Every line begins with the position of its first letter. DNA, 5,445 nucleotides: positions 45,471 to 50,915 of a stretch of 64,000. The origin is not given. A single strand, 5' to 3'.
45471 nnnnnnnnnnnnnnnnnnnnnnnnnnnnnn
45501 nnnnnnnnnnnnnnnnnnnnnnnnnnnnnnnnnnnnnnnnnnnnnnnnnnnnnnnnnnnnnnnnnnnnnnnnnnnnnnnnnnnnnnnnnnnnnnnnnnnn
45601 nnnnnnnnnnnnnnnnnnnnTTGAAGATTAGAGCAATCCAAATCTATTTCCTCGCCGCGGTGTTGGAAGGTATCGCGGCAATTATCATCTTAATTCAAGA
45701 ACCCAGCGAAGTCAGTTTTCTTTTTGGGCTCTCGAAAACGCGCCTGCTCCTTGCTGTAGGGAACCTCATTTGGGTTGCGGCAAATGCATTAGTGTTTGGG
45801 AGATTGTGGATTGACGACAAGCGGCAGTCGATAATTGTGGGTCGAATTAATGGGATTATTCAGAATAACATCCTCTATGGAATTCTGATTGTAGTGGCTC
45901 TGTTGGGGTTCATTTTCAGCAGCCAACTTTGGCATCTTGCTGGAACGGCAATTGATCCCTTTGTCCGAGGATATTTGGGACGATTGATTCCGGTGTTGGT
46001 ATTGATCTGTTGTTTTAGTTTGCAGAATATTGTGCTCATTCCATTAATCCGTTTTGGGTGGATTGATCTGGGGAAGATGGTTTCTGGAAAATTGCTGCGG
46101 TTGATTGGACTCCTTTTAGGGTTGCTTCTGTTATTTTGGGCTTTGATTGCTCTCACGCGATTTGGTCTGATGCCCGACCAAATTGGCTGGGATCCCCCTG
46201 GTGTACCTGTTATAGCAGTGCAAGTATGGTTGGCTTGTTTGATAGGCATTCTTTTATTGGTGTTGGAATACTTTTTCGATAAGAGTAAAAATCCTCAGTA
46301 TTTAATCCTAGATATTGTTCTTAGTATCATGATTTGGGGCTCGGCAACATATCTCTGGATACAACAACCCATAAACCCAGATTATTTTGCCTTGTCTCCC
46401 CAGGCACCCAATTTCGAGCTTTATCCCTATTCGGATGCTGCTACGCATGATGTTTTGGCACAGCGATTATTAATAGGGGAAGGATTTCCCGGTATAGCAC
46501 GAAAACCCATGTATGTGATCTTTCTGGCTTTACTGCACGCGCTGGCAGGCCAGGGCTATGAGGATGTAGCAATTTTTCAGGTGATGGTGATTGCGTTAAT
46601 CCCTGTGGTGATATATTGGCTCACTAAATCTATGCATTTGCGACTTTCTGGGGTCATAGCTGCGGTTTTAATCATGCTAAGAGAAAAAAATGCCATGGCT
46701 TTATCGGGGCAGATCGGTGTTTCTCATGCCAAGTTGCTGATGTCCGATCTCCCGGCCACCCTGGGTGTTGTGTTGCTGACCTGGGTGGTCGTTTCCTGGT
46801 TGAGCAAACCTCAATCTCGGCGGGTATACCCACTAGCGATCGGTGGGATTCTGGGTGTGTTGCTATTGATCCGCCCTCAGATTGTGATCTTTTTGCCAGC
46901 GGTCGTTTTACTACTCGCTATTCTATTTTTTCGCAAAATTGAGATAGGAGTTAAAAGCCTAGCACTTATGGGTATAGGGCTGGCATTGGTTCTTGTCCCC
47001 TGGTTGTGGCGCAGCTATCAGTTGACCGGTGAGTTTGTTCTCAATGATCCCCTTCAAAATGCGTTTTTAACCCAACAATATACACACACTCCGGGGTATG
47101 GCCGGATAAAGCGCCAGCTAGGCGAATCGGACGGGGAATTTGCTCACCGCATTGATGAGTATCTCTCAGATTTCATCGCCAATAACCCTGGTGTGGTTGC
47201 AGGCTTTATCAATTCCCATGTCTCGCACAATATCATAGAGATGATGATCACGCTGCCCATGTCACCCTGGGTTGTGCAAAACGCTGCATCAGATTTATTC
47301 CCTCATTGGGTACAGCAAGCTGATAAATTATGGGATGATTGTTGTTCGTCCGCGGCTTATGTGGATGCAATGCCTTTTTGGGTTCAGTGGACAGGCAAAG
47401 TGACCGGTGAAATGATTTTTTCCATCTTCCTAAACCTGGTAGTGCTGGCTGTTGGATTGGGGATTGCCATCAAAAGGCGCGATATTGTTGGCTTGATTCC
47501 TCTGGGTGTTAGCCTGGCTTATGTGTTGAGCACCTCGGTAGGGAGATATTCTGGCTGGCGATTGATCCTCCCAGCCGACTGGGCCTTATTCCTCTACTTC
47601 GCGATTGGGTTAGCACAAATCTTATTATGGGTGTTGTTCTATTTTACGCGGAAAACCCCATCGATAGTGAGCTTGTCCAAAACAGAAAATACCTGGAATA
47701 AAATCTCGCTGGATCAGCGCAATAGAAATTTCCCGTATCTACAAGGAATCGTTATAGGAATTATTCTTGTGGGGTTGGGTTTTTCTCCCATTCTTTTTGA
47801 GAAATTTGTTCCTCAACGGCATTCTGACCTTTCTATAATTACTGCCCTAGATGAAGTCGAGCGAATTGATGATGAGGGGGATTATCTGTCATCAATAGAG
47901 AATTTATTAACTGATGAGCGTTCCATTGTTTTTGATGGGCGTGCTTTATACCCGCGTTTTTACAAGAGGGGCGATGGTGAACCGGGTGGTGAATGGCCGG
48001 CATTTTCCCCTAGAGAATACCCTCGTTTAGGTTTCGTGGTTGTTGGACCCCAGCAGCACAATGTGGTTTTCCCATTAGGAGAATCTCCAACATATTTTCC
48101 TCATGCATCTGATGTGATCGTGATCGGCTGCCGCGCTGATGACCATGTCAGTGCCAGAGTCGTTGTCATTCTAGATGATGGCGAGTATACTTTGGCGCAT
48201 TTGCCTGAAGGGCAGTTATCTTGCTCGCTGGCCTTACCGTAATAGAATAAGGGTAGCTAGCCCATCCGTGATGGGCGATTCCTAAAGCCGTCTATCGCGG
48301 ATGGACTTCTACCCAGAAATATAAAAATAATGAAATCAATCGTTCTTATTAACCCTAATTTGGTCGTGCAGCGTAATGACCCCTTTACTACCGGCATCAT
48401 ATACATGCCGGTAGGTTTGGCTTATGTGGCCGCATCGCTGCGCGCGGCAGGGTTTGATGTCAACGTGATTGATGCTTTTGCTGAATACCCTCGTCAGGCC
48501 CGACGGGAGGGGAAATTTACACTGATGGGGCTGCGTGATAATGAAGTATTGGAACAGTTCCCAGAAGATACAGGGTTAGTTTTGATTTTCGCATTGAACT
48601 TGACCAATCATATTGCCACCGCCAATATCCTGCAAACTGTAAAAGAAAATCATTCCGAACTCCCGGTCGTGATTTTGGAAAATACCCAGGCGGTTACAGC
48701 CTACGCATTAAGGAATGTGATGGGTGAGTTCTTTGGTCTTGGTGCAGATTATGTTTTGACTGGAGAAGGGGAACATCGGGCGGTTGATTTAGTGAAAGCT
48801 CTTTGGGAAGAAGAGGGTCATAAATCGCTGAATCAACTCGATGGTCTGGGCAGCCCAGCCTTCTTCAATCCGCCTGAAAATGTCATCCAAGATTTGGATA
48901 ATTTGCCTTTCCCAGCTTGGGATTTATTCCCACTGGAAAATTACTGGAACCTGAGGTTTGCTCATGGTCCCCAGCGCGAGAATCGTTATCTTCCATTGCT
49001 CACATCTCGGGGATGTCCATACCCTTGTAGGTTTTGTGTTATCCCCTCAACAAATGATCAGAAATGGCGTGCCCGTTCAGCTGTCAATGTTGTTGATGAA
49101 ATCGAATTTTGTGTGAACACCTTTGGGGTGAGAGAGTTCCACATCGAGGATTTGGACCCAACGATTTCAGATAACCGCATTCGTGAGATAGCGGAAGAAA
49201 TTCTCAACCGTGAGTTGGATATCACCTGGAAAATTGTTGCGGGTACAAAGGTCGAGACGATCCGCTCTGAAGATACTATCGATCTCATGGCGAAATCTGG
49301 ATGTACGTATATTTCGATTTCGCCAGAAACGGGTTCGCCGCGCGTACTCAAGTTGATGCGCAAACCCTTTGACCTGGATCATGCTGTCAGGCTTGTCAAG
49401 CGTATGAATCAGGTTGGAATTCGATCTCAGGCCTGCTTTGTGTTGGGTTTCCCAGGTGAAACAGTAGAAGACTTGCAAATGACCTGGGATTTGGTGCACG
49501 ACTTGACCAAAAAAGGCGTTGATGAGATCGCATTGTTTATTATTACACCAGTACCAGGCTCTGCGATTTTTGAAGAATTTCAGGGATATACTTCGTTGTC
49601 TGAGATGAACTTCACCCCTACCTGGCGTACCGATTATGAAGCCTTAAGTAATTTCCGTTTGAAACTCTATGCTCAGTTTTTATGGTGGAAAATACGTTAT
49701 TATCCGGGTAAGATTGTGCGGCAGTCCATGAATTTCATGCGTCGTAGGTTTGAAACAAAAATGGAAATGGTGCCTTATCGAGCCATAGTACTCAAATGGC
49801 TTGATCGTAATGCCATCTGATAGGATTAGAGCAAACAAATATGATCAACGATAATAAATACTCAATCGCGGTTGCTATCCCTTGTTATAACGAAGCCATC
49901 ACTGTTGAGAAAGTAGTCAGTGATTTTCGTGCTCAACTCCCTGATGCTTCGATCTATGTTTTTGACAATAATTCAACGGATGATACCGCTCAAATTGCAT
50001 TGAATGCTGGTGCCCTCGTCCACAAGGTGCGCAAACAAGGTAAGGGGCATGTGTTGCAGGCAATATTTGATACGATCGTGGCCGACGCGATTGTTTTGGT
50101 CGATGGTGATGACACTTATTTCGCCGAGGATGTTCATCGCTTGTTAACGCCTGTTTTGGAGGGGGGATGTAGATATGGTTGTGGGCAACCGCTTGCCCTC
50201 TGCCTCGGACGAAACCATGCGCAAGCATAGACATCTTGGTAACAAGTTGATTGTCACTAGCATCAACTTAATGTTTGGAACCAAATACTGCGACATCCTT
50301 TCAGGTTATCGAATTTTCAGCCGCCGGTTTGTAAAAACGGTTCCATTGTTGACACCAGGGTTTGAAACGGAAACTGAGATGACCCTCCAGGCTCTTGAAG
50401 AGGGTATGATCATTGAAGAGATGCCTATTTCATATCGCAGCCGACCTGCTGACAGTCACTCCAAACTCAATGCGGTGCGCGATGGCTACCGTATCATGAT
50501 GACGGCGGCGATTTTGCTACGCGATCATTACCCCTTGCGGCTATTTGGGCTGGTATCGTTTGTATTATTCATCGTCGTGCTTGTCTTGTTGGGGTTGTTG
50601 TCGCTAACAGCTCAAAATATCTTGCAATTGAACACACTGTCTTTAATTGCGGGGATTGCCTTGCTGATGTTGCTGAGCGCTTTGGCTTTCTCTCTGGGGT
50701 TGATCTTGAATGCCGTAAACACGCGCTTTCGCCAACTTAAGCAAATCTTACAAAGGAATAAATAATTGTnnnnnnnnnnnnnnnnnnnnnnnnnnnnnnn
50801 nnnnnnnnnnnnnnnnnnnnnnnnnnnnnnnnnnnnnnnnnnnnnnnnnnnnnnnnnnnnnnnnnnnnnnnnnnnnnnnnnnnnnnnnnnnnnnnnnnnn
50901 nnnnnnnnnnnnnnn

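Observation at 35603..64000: Twin modules: Wzm-Wzt + KpsS-like protein + nonulosonate synthesis, twice in one locus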

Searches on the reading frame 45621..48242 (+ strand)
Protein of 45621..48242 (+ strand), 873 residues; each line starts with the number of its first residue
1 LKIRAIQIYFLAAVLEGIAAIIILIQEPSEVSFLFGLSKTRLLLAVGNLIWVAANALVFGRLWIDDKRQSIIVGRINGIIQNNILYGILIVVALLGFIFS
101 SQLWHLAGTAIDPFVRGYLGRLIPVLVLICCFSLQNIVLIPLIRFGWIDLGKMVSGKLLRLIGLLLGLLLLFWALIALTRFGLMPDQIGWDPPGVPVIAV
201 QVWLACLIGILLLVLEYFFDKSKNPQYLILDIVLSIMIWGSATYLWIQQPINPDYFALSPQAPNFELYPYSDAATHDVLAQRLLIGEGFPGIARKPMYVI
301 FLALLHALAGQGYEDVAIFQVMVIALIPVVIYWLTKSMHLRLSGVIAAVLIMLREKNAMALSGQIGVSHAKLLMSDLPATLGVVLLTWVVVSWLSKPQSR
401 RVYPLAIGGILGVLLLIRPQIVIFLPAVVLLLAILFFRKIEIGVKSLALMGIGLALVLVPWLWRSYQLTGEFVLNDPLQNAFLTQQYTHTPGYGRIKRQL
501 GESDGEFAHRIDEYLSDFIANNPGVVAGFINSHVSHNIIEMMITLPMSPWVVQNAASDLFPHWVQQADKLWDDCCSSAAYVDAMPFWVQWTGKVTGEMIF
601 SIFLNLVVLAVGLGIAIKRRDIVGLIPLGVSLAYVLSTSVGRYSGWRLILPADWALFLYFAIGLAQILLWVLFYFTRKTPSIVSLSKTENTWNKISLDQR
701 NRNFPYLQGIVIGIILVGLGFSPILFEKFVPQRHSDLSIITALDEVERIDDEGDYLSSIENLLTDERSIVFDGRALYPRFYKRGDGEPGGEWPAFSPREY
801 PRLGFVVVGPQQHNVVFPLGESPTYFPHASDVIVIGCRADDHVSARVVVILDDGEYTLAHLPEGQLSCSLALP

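Call 3: search_protein_families(library=pfam, proteins=[window:45621-48242:+], max_evalue=0.01)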
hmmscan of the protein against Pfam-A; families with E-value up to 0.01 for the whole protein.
window:45621-48242:+ (873 aa): 1 family
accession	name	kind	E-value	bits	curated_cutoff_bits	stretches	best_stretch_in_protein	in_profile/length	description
PF13231.12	PMT_2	-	0.00081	20.1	26.1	1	296-463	4-160/160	Dolichyl-phosphate-mannose-protein mannosyltransferase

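Call 9: search_protein_families(library=ncbifam, proteins=[window:45621-48242:+], max_evalue=0.001)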
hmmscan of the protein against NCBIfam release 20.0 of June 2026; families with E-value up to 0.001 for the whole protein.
window:45621-48242:+ (873 aa): 0 families

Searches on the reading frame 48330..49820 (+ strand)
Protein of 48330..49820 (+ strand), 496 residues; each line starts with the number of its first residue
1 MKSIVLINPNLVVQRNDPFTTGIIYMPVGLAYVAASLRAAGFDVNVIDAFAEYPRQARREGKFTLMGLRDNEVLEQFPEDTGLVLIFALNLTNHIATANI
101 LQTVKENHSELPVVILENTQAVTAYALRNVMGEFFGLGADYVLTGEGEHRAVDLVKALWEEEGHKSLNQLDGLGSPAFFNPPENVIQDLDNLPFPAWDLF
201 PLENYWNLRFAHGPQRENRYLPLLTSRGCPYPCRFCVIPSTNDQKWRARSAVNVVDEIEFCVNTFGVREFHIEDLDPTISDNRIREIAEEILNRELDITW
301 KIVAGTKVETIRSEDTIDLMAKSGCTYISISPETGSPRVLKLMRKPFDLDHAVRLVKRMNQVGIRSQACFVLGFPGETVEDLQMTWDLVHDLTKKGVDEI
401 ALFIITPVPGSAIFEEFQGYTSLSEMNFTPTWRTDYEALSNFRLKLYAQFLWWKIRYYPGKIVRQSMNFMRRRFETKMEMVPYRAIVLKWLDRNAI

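Call 4: search_protein_families(library=pfam, proteins=[window:48330-49820:+], max_evalue=0.01)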
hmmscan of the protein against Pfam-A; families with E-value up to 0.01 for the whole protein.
window:48330-49820:+ (496 aa): 3 families
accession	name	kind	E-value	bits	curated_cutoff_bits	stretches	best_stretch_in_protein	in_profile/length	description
PF04055.27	Radical_SAM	-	1.4e-22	81.1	29.5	1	225-386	3-163/166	Radical SAM superfamily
PF02310.24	B12-binding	-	1.5e-05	25.2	32.1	1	25-115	12-86/121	B12 binding domain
PF13353.11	Fer4_12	-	0.0097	16.6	22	0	226-321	12-107/137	4Fe-4S single cluster domain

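Call 10: search_protein_families(library=ncbifam, proteins=[window:48330-49820:+], max_evalue=0.001)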
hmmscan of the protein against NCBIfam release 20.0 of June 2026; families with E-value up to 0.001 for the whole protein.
window:48330-49820:+ (496 aa): 30 families (the best 25 are shown)
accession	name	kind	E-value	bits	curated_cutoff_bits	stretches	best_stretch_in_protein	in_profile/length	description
NF038361.1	rSAM_Sden_1168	equivalog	4.8e-54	183.9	575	1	26-416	84-472/560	Sden_1168 family B12-binding radical SAM P-methyltransferase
TIGR02026.1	BchE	equivalog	1.3e-39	136.5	481.35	1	4-418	2-388/497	magnesium-protoporphyrin IX monomethyl ester anaerobic oxidative cyclase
NF050148.1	rSAM_ApyD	equivalog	1.3e-34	119.6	750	1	9-417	7-393/645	RiPP biosynthesis radical SAM protein ApyD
TIGR03471.1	HpnJ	equivalog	1e-31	110.4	577.6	1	139-418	121-388/472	hopanoid biosynthesis associated radical SAM protein HpnJ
TIGR04072.2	rSAM_ladder_B12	equivalog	3e-26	92.1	360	1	219-471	179-429/443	lipid biosynthesis B12-binding/radical SAM protein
TIGR04385.1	B12_rSAM_cofa1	equivalog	2.3e-25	89.7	450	1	27-392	20-364/438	B12 lower ligand biosynthesis radical SAM protein BzaD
TIGR04479.1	bcpD_PhpK_rSAM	subfamily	5.1e-25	87.8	600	1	100-391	130-408/504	PhpK family radical SAM P-methyltransferase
TIGR04013.1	B12_SAM_MJ_1487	hypoth_equivalog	7.5e-24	84.3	251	2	315-413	255-353/382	TIGR04013 family B12-binding domain/radical SAM domain-containing protein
TIGR04014.1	B12_SAM_MJ_0865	equivalog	2.9e-21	75.8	360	1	80-417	37-358/434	methyl-coenzyme M reductase glutamine C-methyltransferase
NF033070.1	rSAM_AprD4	equivalog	7.5e-20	71.2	500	1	184-414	165-387/456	AprD4 family radical SAM diol-dehydratase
TIGR03975.1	rSAM_ocin_1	subfamily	1.1e-19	70.4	281.85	1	84-391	131-429/606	RiPP maturation radical SAM C-methyltransferase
TIGR04428.1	B12_rSAM_trp_MT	equivalog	1.8e-16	59.6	500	1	223-393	219-399/558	tryptophan 2-C-methyltransferase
TIGR01125.1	TIGR01125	equivalog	1e-15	57.7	356.95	1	219-411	136-332/432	30S ribosomal protein S12 methylthiotransferase RimO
TIGR04367.1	HpnR_B12_rSAM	equivalog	2e-15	56.3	650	1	26-414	21-370/490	hopanoid C-3 methylase HpnR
NF040546.1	rSAM_CUAEP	equivalog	3.6e-15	55.6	500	1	136-435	96-389/468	CUAEP/CCAEP-tail radical SAM (seleno)protein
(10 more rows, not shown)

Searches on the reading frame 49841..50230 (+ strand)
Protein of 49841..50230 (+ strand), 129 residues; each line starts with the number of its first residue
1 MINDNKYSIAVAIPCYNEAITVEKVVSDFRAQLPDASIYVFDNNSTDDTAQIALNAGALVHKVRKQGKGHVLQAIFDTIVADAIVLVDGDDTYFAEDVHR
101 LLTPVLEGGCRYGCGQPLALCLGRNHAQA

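Call 4: search_protein_families(library=pfam, proteins=[window:49841-50230:+], max_evalue=0.01)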
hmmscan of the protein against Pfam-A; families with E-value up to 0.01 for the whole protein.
window:49841-50230:+ (129 aa): 3 families
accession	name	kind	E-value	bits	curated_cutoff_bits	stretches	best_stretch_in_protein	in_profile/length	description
PF00535.33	Glycos_transf_2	-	2.8e-14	53.8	23.3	1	11-116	2-114/168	Glycosyl transferase family 2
PF13641.12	Glyco_tranf_2_3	-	9.5e-07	29.5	27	1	9-91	3-97/230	Glycosyltransferase like family 2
PF13704.12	Glyco_tranf_2_4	-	0.0071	17.2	27.5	1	17-93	2-84/98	Glycosyl transferase family 2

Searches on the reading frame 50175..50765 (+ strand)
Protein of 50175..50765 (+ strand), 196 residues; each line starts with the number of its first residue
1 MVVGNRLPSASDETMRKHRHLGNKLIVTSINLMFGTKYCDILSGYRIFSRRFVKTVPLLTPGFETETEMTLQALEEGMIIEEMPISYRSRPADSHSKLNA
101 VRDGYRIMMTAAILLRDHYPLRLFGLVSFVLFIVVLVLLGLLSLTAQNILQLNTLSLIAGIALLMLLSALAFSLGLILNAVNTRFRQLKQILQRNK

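Call 4: search_protein_families(library=pfam, proteins=[window:50175-50765:+], max_evalue=0.01)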
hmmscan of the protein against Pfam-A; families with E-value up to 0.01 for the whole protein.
window:50175-50765:+ (196 aa): 0 families

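Call 58: search_protein_families(library=pfam, proteins=[window:50175-50765:+], max_evalue=0.01)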
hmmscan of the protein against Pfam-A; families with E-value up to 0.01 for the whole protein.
window:50175-50765:+ (196 aa): 0 families
